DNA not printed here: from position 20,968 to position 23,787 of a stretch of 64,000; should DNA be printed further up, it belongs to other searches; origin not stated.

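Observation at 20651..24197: T4CP-like membrane ATPase operon plus nearby TfoX-N protein: candidate DNA-uptake machinery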

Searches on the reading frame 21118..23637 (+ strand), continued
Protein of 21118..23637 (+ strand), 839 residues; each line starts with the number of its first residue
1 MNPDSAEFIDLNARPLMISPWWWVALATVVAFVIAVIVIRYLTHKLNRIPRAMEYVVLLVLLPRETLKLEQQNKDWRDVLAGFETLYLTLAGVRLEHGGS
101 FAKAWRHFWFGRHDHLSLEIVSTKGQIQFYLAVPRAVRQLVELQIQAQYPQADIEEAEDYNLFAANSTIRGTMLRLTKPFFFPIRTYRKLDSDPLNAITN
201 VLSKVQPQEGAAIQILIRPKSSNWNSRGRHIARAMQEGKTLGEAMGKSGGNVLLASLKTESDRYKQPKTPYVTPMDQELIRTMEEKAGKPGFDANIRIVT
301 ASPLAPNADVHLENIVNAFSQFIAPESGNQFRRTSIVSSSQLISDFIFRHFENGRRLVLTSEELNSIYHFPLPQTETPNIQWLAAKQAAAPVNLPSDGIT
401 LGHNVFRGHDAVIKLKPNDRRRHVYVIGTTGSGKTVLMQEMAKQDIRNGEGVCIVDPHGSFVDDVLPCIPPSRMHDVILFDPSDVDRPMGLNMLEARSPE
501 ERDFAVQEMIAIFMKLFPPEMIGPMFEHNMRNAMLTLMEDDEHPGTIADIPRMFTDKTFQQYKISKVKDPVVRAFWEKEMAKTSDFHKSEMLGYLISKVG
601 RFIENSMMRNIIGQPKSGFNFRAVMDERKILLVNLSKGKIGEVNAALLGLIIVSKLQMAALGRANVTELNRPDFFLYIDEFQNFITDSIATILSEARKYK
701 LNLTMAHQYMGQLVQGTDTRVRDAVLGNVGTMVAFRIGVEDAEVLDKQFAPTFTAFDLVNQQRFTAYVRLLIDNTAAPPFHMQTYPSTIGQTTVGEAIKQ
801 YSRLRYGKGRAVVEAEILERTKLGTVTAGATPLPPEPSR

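Call 12: find_encoding_contigs(protein=P0023, flank=8000, max_places=2)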
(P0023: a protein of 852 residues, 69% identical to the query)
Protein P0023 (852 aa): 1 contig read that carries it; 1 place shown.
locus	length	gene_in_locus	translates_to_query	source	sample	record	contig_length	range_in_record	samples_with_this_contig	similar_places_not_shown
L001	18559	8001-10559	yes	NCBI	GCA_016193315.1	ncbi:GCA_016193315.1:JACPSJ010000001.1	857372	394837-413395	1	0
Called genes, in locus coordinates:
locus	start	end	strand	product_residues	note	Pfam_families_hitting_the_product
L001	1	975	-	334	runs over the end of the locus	PF01207:Dus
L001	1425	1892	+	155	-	-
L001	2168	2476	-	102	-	-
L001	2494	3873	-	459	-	PF01406:tRNA-synt_1e, PF01921:tRNA-synt_1f (faint), PF09334:tRNA-synt_1g (weak), PF09190:DALR_2 (weak), PF23493:CysS_C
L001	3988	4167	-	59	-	-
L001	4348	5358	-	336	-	PF13191:AAA_16 (weak), PF23569:NBD_SMAX1, PF00004:AAA, PF17871:AAA_lid_9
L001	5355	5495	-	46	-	-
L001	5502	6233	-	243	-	-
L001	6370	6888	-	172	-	-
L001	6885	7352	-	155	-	-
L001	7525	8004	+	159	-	-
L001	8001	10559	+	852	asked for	PF26449:DUF8128, PF02534:T4SS-DNA_transf, PF10412:TrwB_AAD_bind (faint), PF12696:TraG-D_C (weak)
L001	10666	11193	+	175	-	-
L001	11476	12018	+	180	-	-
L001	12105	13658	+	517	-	PF05496:RuvB_N (weak), PF13177:DNA_pol3_delta2, PF00004:AAA, PF07728:AAA_5 (faint), PF13401:AAA_22 (weak), PF22608:DNAX_ATPase_lid (faint)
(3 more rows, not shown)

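Call 13: find_encoding_contigs(protein=P0075, flank=8000, max_places=2)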
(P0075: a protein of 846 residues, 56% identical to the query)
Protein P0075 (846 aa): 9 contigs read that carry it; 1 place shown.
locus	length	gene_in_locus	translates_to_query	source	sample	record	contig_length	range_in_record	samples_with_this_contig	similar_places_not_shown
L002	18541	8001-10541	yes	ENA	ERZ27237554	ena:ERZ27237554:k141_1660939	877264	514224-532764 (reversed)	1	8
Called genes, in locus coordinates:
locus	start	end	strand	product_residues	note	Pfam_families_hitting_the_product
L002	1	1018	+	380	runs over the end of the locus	PF00226:DnaJ, PF01556:DnaJ_C, PF00684:DnaJ_CXXCXGXG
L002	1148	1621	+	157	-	-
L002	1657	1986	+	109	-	-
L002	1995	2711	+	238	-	-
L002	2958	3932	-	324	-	PF01207:Dus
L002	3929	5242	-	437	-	PF01406:tRNA-synt_1e, PF09334:tRNA-synt_1g (faint), PF23493:CysS_C (faint)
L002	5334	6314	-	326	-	PF13191:AAA_16 (weak), PF23569:NBD_SMAX1, PF00004:AAA, PF17871:AAA_lid_9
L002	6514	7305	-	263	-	-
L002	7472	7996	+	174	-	-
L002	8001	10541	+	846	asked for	PF26449:DUF8128, PF01935:DUF87 (weak), PF02534:T4SS-DNA_transf, PF10412:TrwB_AAD_bind (weak), PF12696:TraG-D_C (weak)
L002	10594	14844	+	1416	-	PF13688:Reprolysin_5 (weak), PF17957:Big_7, PF25292:Beta-prop_CGLA (faint), PF13517:FG-GAP_3 (weak), PF15907:Itfg2 (faint), PF13517:FG-GAP_3, PF01839:FG-GAP (weak), PF07591:PT-HINT, +1 more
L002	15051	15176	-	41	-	-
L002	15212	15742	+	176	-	-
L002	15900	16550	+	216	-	-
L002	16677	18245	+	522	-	PF05496:RuvB_N (faint), PF13177:DNA_pol3_delta2, PF00004:AAA, PF07728:AAA_5 (faint), PF13401:AAA_22, PF22608:DNAX_ATPase_lid (weak), PF12169:DNA_pol3_gamma3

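Call 14: find_encoding_contigs(protein=P0090, flank=8000, max_places=2)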
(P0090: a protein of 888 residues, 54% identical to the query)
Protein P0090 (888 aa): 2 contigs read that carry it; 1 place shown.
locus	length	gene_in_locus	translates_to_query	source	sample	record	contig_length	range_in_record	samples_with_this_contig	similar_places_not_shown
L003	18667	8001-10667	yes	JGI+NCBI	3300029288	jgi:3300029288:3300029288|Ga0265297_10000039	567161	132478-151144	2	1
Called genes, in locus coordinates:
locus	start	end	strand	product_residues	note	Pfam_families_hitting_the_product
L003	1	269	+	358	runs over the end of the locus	PF00226:DnaJ, PF01556:DnaJ_C, PF00684:DnaJ_CXXCXGXG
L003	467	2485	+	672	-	-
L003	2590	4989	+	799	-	-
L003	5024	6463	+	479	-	PF00133:tRNA-synt_1 (faint), PF00750:tRNA-synt_1d (weak), PF01921:tRNA-synt_1f (faint), PF01406:tRNA-synt_1e, PF09334:tRNA-synt_1g (weak), PF09190:DALR_2, PF23493:CysS_C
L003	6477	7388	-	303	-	PF01544:CorA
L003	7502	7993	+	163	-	-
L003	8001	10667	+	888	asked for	PF26449:DUF8128, PF02534:T4SS-DNA_transf (weak), PF01935:DUF87 (weak), PF10412:TrwB_AAD_bind, PF12696:TraG-D_C (weak)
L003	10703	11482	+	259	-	-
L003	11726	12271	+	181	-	-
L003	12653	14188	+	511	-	PF13177:DNA_pol3_delta2, PF00004:AAA, PF07728:AAA_5, PF13401:AAA_22 (weak), PF22608:DNAX_ATPase_lid, PF12169:DNA_pol3_gamma3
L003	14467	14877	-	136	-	-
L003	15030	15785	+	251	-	PF12705:PDDEXK_1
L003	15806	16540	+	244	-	-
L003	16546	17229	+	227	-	PF00702:Hydrolase, PF12710:HAD, PF13419:HAD_2 (weak)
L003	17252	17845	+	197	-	PF10646:Germane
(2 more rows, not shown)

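Call 23: search_solved_structures(query=window:21118-23637:+, max_evalue=0.01, show_alignments=1)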
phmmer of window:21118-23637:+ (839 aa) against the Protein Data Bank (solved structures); distinct sequences matched with E-value up to 0.01: 2.
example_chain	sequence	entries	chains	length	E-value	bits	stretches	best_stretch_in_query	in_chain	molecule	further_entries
1gl6_A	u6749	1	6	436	0.00038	21.8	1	419-462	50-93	ATPASE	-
1e9r_A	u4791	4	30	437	0.00038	21.8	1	419-462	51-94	CONJUGAL TRANSFER PROTEIN TRWB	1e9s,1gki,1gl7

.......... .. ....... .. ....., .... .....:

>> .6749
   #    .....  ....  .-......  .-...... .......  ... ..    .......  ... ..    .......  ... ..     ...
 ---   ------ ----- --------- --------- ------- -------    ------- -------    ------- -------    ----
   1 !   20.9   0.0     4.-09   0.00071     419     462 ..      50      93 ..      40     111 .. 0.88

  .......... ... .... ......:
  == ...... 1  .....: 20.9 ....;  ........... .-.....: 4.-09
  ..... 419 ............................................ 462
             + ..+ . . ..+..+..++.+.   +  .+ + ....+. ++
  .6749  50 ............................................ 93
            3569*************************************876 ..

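Call 33: find_related_loci(query=A1, collection=genome_contigs, flank=8000)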
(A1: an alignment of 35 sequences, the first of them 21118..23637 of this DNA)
Query A1 (839 aa) in genome_contigs; peptide patterns used: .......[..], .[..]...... (x = any residue, [..] = any of these).
600 stretches matched a pattern (row limit reached: there are more); 596 encode a relative of the query (tblastn E <= 1e-3); the best 80 are kept; 80 distinct loci.
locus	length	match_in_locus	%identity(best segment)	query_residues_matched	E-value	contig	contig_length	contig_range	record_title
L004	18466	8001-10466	69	19-839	0e+0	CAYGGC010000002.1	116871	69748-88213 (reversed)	MAG TPA_asm: uncultured Gammaproteobacteria bacterium isolate ERP113451_co1_188 genome assembly, contig: NODE_70_length_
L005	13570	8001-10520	61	16-837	0e+0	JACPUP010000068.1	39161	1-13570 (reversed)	MAG: Candidatus Kerfeldbacteria bacterium isolate NC_groundwater_761_Ag_S-0.2um_61_20 JBCH_GD18_4_SO2_S177_scaffold_9706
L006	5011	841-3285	56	36-836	0e+0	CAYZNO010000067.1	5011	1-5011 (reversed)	MAG TPA_asm: uncultured Gammaproteobacteria bacterium isolate binchicken_co274_53 genome assembly, contig: NODE_39345_le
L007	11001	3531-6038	54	18-830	0e+0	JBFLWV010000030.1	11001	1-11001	MAG: Patescibacteria group bacterium isolate MAG041 MAG041_30, whole genome shotgun sequence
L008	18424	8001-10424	56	19-824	0e+0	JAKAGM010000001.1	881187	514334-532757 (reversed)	MAG: bacterium isolate WY2.bin33 NODE_1_length_881187_cov_3.460649, whole genome shotgun sequence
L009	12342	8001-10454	55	26-830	0e+0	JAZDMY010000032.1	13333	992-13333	MAG: bacterium isolate MEGAHIT-group-0.684 k141_3449015, whole genome shotgun sequence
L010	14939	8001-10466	55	27-836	0e+0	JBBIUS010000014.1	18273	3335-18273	MAG: Candidatus Falkowbacteria bacterium isolate ETS170220_bin_59 NODE_2564_length_18273_cov_4.25824, whole genome shotg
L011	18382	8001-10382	56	34-827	0e+0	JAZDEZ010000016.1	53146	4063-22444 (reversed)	MAG: Patescibacteria group bacterium isolate MEGAHIT-group-0.176 k141_7054145, whole genome shotgun sequence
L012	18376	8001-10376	56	33-825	0e+0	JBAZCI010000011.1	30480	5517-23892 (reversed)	MAG: Patescibacteria group bacterium isolate SO_2017_GW1_133 NODE_6403_length_30480_cov_1.603894_OW334_2017, whole genom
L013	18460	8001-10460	54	36-838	0e+0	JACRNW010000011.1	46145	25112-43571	MAG: Candidatus Falkowbacteria bacterium isolate NC_groundwater_1945_Pr3_S-0.2um_44_4 scaffold_257285, whole genome shot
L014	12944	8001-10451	56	20-837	0e+0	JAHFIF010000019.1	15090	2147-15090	MAG: bacterium isolate nzgw356 NODE_1858_length_15091_cov_2.517568, whole genome shotgun sequence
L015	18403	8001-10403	54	26-823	0e+0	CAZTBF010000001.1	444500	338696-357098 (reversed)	MAG TPA_asm: uncultured Gammaproteobacteria bacterium isolate SRP334346_co1_18 genome assembly, contig: NODE_14_length_4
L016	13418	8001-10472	55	16-824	0e+0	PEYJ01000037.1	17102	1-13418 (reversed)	MAG: Parcubacteria group bacterium CG08_land_8_20_14_0_20_48_21 CG08_land_8_20_14_0.20_scaffold_1475_c, whole genome sho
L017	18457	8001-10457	54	34-836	0e+0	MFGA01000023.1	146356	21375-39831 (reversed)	MAG: Candidatus Falkowbacteria bacterium RIFOXYA2_FULL_38_12 rifoxya2_full_scaffold_86, whole genome shotgun sequence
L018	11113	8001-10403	54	26-824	0e+0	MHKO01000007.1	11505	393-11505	MAG: Candidatus Komeilibacteria bacterium RIFCSPLOWO2_02_FULL_48_11 rifcsplowo2_02_scaffold_13662, whole genome shotgun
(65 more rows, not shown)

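Call 40: predict_structure(alignment_id=A1)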
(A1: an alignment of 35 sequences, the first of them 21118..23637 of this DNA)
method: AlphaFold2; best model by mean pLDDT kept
length: 839 residues; sequences in the alignment: 35
mean_pLDDT: 81.3   pTM: 0.60
mean pLDDT of the five models: 81.3, 80.9, 77.6, 75.3, 74.7
residues with pLDDT >= 90: 284; 70-90: 395; 50-70: 105; < 50: 55
segments of 3 or more residues with pLDDT < 50: 1-17, 248-268, 826-833, 835-839
pLDDT, mean of each block of 10 residues (from residue 1): 41 48 85 91 83 88 64 78 89 63 81 88 93 89 88 86 90 93 92 92 93 94 86 84 65 44 47 83 90 95 95 95 91 84 91 91 94 83 71 87 81 86 67 71 93 89 93 93 92 86 88 81 78 91 88 86 91 86 71 71 85 91 92 89 87 87 82 86 72 70 72 67 63 63 72 66 75 81 85 92 93 88 53 46
secondary structure, 60 per line:
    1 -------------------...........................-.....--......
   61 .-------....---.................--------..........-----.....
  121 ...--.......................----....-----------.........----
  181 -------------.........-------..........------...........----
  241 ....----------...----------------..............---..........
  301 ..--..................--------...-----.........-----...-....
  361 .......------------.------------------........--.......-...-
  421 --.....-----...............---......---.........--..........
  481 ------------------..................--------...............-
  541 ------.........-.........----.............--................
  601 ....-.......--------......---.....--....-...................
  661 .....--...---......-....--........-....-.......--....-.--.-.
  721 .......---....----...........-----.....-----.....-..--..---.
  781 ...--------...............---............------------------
elements in order (helices of 4 or more, strands of 3 or more residues): H20-46 H48-52 E55-61 H69-72 H76-92 H101-110 E116-123 E126-134 H135-148 E153-156 E168-176 H194-202 E210-219 H226-236 H241-244 H274-287 E291-302 H305-322 E331-333 H339-347 E357-360 H361-367 E399-406 E409-415 E423-427 H433-447 E451-456 H460-468 H471-476 E477-480 H499-516 H525-539 H547-555 H557-565 H570-582 H585-604 H606-612 H621-626 E630-634 H637-640 H642-665 E674-679 H681-684 H687-694 H696-699 E701-707 H710-713 H720-727 E731-734 H739-749 H755-759 E765-769 E780-783 H792-806 H810-821

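Call 70: search_protein_families(library=padloc, proteins=[window:21118-23637:+], max_evalue=0.01)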
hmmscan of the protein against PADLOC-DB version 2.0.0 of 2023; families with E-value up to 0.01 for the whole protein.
window:21118-23637:+ (839 aa): 7 families
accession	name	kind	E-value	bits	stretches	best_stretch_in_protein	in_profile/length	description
PDLC04140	mad8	-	4e-20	70.6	1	415-769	17-287/314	mads_8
PDLC01055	HerA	-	2.2e-08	31.4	1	392-612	127-346/532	Type III coevolved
PDLC04103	HerA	-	1.4e-06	25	1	421-461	172-212/579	-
PDLC02422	PprDinG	-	0.0018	14.5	1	419-457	192-229/930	-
PDLC02684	DndH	-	0.0026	13.3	0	398-448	1342-1394/1715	DndH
PDLC04105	HerA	-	0.0052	13.4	1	421-461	166-207/576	-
PDLC02350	AbiO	-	0.006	13.4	0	422-455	193-226/468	AbiO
